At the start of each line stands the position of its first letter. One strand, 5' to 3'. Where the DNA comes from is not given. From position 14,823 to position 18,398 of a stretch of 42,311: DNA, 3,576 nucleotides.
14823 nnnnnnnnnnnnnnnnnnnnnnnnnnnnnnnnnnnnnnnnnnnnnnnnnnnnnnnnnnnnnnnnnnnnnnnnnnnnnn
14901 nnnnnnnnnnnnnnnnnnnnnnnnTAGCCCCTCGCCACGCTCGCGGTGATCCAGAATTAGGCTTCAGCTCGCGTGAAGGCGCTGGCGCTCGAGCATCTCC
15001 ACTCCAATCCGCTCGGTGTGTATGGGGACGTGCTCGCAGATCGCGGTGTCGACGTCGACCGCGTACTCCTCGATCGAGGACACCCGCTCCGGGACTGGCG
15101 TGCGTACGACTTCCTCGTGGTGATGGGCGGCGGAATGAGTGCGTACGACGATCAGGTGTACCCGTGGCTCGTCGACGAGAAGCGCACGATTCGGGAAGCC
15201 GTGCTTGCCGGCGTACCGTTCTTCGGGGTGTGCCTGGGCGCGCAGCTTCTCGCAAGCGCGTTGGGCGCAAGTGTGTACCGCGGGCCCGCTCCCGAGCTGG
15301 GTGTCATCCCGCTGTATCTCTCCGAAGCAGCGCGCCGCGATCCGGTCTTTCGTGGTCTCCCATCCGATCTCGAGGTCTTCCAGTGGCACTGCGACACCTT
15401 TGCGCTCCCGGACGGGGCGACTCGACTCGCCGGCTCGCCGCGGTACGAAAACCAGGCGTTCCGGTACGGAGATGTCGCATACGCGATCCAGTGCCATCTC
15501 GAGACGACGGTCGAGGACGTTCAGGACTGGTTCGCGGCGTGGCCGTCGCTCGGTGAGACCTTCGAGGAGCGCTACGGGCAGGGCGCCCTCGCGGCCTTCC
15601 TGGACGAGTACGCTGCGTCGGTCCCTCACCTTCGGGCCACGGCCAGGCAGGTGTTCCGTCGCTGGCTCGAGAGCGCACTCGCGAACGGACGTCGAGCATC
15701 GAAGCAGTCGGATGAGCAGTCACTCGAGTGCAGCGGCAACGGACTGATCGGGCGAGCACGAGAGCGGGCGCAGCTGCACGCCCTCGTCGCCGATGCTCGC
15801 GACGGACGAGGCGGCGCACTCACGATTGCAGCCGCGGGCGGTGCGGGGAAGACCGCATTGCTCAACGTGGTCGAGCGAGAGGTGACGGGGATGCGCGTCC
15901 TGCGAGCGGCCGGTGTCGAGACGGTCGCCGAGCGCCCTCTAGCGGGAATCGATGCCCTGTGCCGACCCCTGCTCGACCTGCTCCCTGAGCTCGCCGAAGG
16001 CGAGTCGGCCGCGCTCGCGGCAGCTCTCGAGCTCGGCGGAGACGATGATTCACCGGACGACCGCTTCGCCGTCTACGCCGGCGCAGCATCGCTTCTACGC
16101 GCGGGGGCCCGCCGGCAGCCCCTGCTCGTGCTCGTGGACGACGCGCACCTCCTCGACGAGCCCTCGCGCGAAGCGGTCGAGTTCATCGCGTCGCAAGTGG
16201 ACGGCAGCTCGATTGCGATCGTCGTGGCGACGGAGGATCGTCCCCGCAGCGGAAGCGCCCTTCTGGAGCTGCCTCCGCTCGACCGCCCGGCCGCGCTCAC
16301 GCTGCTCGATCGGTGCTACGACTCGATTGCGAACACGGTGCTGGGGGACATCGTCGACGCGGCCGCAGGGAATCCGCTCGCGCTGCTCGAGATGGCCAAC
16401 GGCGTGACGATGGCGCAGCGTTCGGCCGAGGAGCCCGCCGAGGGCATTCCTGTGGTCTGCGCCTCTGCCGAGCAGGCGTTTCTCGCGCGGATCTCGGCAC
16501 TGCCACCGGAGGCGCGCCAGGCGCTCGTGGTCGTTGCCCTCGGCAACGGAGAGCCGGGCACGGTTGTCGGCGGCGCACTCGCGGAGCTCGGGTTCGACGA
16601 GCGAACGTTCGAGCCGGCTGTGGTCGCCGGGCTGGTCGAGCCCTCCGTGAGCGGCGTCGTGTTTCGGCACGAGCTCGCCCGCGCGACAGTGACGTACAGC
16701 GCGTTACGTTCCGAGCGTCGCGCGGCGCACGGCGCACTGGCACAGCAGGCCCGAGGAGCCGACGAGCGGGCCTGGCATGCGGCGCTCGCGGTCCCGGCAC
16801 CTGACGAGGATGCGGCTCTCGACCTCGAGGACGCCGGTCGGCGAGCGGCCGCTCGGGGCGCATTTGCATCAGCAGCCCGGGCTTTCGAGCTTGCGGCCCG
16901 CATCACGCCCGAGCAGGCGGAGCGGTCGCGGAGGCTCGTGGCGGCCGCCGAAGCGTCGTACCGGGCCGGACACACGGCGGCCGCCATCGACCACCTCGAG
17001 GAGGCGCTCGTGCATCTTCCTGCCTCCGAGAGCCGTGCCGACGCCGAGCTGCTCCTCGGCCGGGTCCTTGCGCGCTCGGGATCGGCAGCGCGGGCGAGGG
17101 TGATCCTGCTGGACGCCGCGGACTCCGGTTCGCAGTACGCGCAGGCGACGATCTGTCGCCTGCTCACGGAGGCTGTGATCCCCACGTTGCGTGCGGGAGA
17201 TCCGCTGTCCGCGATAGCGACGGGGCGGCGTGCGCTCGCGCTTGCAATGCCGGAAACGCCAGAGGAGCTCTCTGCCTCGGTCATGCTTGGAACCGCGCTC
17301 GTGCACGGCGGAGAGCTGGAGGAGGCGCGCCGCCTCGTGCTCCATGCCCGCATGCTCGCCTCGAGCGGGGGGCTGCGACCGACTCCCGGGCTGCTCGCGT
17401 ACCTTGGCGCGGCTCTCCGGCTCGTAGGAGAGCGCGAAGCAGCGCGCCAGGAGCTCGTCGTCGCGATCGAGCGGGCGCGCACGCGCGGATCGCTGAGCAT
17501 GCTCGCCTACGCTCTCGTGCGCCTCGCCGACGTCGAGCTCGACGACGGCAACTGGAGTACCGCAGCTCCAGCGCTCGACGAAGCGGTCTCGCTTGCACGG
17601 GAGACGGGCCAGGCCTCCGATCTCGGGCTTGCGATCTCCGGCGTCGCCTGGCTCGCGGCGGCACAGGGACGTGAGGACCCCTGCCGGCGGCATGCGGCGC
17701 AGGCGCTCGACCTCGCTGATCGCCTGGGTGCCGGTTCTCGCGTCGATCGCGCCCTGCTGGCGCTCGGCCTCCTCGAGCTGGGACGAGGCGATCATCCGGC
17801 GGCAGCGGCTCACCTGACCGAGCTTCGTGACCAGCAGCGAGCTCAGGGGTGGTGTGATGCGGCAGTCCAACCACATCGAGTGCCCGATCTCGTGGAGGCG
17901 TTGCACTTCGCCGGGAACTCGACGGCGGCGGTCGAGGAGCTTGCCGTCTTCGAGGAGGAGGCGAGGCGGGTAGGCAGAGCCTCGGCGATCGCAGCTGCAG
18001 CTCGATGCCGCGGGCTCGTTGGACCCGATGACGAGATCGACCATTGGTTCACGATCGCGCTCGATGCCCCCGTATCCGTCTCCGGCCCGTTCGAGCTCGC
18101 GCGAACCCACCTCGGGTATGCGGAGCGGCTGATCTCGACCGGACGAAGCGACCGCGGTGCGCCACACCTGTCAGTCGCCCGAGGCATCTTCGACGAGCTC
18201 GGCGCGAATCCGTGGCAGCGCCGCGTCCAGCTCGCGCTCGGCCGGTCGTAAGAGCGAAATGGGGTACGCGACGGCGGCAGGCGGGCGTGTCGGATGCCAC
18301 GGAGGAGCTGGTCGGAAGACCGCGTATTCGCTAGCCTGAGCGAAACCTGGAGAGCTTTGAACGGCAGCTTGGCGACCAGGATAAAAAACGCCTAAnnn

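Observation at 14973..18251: GATase1-like enzyme domain fused to a STAND NTPase and TPR-like repeats, with no DNA-binding output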

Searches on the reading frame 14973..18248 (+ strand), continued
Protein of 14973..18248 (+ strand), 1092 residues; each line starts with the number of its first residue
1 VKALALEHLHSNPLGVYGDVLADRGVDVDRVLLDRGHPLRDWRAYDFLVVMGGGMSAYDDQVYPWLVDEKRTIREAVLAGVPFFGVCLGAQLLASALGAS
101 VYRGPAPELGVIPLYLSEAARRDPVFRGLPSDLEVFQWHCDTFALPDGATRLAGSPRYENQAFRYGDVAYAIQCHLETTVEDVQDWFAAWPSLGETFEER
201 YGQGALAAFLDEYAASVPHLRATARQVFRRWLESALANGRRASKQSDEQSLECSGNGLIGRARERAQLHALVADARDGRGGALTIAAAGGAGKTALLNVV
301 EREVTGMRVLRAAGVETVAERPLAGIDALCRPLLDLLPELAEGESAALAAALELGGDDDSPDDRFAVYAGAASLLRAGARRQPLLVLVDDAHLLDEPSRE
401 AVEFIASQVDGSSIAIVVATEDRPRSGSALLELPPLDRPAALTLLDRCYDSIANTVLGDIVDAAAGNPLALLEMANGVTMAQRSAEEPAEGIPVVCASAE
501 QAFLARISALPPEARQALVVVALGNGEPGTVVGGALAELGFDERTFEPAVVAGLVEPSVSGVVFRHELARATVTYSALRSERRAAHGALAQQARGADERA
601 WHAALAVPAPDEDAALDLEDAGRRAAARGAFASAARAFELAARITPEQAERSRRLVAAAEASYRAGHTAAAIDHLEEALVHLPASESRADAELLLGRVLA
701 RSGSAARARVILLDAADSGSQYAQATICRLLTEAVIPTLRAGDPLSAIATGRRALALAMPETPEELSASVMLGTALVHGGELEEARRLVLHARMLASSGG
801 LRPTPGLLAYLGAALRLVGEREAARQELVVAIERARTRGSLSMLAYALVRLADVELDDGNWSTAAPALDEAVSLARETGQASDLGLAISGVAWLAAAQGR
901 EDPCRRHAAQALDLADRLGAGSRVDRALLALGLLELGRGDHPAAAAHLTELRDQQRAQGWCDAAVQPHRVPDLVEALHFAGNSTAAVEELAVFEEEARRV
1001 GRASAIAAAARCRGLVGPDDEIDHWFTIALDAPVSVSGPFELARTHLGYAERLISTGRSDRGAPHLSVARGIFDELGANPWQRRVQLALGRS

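Call 80: search_protein_families(library=pfam, proteins=[L008:6757-8001:+, L008:11479-12192:+, L008:14416-18051:+, L020:11296-12612:-, L015:11512-12684:-, L014:11441-13372:-, L016:13575-17021:+, L025:13361-16951:+], max_evalue=0.0001)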
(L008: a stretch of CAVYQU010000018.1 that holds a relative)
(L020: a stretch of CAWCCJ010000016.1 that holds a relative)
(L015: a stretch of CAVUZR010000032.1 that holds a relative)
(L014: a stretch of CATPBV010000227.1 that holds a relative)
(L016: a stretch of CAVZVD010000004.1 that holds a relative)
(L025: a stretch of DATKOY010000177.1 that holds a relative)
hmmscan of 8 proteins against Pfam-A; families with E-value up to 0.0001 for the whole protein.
L008:6757-8001:+ (415 aa): 3 families
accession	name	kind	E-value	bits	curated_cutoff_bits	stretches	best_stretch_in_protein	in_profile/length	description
PF00027.35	cNMP_binding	-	1.4e-13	51.1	27.5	1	311-391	3-87/89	Cyclic nucleotide-binding domain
PF21926.2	FeeM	-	9.2e-07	29.2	27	1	61-220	1-154/158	N-acyl amino acid synthase FeeM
PF13444.12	Acetyltransf_5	-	8.5e-05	23.6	22.4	0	65-163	1-97/102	Acetyltransferase (GNAT) domain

L008:11479-12192:+ (238 aa): 2 families
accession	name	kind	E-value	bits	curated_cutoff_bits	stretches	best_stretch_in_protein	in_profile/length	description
PF00027.35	cNMP_binding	-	1.1e-21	77.1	27.5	1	43-130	2-89/89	Cyclic nucleotide-binding domain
PF13545.12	HTH_Crp_2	-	1.2e-16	60.8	27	1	162-235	1-69/70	Crp-like helix-turn-helix domain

L008:14416-18051:+ (1212 aa): 7 families
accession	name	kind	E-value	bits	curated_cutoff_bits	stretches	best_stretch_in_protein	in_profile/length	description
PF00211.25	Guanylate_cyc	-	7e-22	78.3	21.9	1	106-271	7-175/183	Adenylate and Guanylate cyclase catalytic domain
PF13191.12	AAA_16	-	2.2e-14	54.7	32.6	1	296-484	1-166/167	AAA ATPase domain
PF13374.12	TPR_10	-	1.5e-10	41.1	27.5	0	919-957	3-41/42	Tetratricopeptide repeat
PF13424.12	TPR_12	-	3.4e-09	37.2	30.1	1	879-949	3-76/77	Tetratricopeptide repeat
PF12773.13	DZR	-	1.8e-08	34.8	27.3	1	12-56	1-45/45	Double zinc ribbon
PF13240.11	Zn_Ribbon_1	-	1.8e-08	34.3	25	1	12-33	2-23/23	zinc-ribbon domain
PF00515.34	TPR_1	-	8e-05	22.7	27.8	0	920-939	3-22/34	Tetratricopeptide repeat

L020:11296-12612:- (439 aa): 3 families
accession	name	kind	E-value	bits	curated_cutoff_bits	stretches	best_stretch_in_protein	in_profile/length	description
PF00211.25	Guanylate_cyc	-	1.8e-19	70.5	21.9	1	254-427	7-176/183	Adenylate and Guanylate cyclase catalytic domain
PF13185.12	GAF_2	-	1.3e-17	64.7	28.6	1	54-196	1-136/136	GAF domain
PF01590.32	GAF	-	7.5e-13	49.6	22.4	1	56-195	1-133/133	GAF domain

L015:11512-12684:- (391 aa): 2 families
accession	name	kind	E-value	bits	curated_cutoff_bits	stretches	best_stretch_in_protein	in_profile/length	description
PF00027.35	cNMP_binding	-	6.6e-17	61.7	27.5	1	288-370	5-89/89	Cyclic nucleotide-binding domain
PF00282.25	Pyridoxal_deC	-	1.8e-09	37.3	27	1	32-178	208-353/375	Pyridoxal-dependent decarboxylase conserved domain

L014:11441-13372:- (644 aa): 2 families
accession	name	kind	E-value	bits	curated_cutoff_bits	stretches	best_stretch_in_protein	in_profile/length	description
PF01734.28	Patatin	-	4.2e-30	105.8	27.7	1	365-523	1-188/191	Patatin-like phospholipase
PF00027.35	cNMP_binding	-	2.5e-19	69.5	27.5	1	107-188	3-86/89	Cyclic nucleotide-binding domain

L016:13575-17021:+ (1149 aa): 5 families
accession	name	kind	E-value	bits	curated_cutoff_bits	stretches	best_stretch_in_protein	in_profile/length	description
PF13191.12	AAA_16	-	1.3e-23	84.8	32.6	1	353-512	2-165/167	AAA ATPase domain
PF00211.25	Guanylate_cyc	-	2.1e-18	67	21.9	1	152-322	7-172/183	Adenylate and Guanylate cyclase catalytic domain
PF24463.1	DUF7577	-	6.4e-07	29.3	28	1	109-134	2-27/27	Domain of unknown function (DUF7577)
PF13240.11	Zn_Ribbon_1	-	1.5e-05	25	25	1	112-130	2-20/23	zinc-ribbon domain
PF12773.13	DZR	-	8e-05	23.2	27.3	0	112-134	1-23/45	Double zinc ribbon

L025:13361-16951:+ (1197 aa): 7 families
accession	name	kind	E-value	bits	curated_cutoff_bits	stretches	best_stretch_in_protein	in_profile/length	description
PF00211.25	Guanylate_cyc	-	7e-22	78.3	21.9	1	91-256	7-175/183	Adenylate and Guanylate cyclase catalytic domain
PF13191.12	AAA_16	-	4.9e-14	53.6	32.6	1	281-469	1-166/167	AAA ATPase domain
PF13374.12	TPR_10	-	7.6e-11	42.1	27.5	1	904-942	3-41/42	Tetratricopeptide repeat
PF13424.12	TPR_12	-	1.7e-09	38.2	30.1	1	864-934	3-76/77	Tetratricopeptide repeat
PF12773.13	DZR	-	3.7e-08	33.8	27.3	1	12-56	1-45/45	Double zinc ribbon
PF13240.11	Zn_Ribbon_1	-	1.1e-06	28.6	25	1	12-33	2-23/23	zinc-ribbon domain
PF00515.34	TPR_1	-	5.7e-05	23.2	27.8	0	905-925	3-23/34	Tetratricopeptide repeat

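Call 86: search_solved_structures(query=A1, max_evalue=0.01)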
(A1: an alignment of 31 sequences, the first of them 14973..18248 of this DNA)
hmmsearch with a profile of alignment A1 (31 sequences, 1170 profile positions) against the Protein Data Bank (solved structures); distinct sequences matched with E-value up to 0.01: 58.
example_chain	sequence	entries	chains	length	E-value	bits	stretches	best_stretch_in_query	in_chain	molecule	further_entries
1o1y_A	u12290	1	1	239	1.4e-43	152.3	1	1-192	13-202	conserved hypothetical protein TM1158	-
9xfs_A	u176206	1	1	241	1.6e-38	135.5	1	3-189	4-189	Glutamine amidotransferase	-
3m3p_A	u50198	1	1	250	1.1e-32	116.2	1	14-233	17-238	Glutamine amido transferase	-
3l7n_A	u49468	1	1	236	3.8e-26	94.6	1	23-189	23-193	Putative uncharacterized protein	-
7d54_A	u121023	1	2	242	4.9e-21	77.6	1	30-188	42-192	Glutamine amidotransferase class-I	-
2d7j_A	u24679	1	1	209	5.9e-11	44.2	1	81-180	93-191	GMP synthase [glutamine-hydrolyzing] subunit A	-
1wl8_A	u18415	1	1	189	3e-10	41.9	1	81-180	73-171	GMP synthase [glutamine-hydrolyzing] subunit A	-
7yc6_A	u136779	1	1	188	1.4e-09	39.7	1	66-181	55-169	GMP synthase [glutamine-hydrolyzing] subunit A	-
2a9v_A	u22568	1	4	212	7.6e-09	37.3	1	82-179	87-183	GMP synthase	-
2lxn_A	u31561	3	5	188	3.5e-08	35.1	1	66-181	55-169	GMP synthase [glutamine-hydrolyzing] subunit A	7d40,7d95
7d96_A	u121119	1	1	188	4.2e-08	34.8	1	66-181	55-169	GMP synthase [glutamine-hydrolyzing] subunit A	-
7d97_A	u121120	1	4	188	7.6e-08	33.9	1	66-181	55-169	GMP synthase [glutamine-hydrolyzing] subunit A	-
6mfv_A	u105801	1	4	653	1.3e-07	33.2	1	370-475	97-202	tetratricopeptide repeat sensor PH0952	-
8gr1_A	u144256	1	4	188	1.5e-07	33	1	66-181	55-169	GMP synthase [glutamine-hydrolyzing] subunit A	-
9k7i_A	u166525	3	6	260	1.6e-07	32.9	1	40-179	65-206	Gamma-glutamyl peptidase 1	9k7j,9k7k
8a5r_AAA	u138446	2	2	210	3.3e-06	28.5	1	1092-1161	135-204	Light-activated DNA-binding protein EL222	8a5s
3p7n_A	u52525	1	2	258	5.4e-06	27.8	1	1092-1161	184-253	Sensor histidine kinase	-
1hz4_A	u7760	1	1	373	0.00014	23.1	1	776-880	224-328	MALT REGULATORY PROTEIN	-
8u3b_G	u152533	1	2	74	0.0023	19.1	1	1104-1165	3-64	Nitrate/nitrite response regulator protein NarL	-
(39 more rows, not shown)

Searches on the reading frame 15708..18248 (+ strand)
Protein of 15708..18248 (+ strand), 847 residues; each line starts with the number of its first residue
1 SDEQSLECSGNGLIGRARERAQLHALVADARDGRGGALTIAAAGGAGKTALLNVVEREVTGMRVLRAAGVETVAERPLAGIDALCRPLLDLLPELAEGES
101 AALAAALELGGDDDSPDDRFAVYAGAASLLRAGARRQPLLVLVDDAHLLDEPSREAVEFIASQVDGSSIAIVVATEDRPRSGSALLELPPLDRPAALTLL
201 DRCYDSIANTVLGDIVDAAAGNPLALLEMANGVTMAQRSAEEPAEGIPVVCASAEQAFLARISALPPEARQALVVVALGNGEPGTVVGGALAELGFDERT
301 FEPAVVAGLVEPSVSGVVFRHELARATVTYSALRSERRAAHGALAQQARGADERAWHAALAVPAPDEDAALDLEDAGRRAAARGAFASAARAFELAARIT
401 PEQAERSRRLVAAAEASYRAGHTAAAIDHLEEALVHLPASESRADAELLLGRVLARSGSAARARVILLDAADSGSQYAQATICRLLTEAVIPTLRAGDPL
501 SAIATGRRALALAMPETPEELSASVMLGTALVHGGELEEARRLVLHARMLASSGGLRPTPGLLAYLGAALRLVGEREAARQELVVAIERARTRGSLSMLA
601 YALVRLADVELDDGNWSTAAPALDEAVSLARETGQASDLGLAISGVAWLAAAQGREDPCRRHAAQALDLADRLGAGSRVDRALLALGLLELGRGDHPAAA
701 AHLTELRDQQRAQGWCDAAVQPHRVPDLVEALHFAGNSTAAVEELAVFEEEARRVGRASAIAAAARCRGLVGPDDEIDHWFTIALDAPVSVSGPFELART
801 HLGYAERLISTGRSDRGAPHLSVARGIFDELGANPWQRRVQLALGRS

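Call 20: search_solved_structures(query=window:15708-18248:+, max_evalue=0.01)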
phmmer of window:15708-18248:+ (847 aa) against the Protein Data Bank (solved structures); distinct sequences matched with E-value up to 0.01: 1.
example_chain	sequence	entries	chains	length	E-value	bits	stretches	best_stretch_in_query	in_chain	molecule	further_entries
9k7u_A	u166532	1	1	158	0.002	19.8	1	554-676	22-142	Heter-Zn2-HEHE-22A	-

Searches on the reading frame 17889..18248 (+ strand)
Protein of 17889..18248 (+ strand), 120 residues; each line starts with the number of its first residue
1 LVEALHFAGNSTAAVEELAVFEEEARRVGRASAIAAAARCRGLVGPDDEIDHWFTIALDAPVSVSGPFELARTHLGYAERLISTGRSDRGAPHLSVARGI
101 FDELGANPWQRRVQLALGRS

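Call 41: search_protein_families(library=pfam, proteins=[window:17889-18248:+], max_evalue=1)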
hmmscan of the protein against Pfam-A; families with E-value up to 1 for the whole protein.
window:17889-18248:+ (120 aa): 1 family
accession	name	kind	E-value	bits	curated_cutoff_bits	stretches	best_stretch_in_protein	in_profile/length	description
PF24001.1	DUF7317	-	0.63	10.3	27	1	19-44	17-44/57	Family of unknown function (DUF7317)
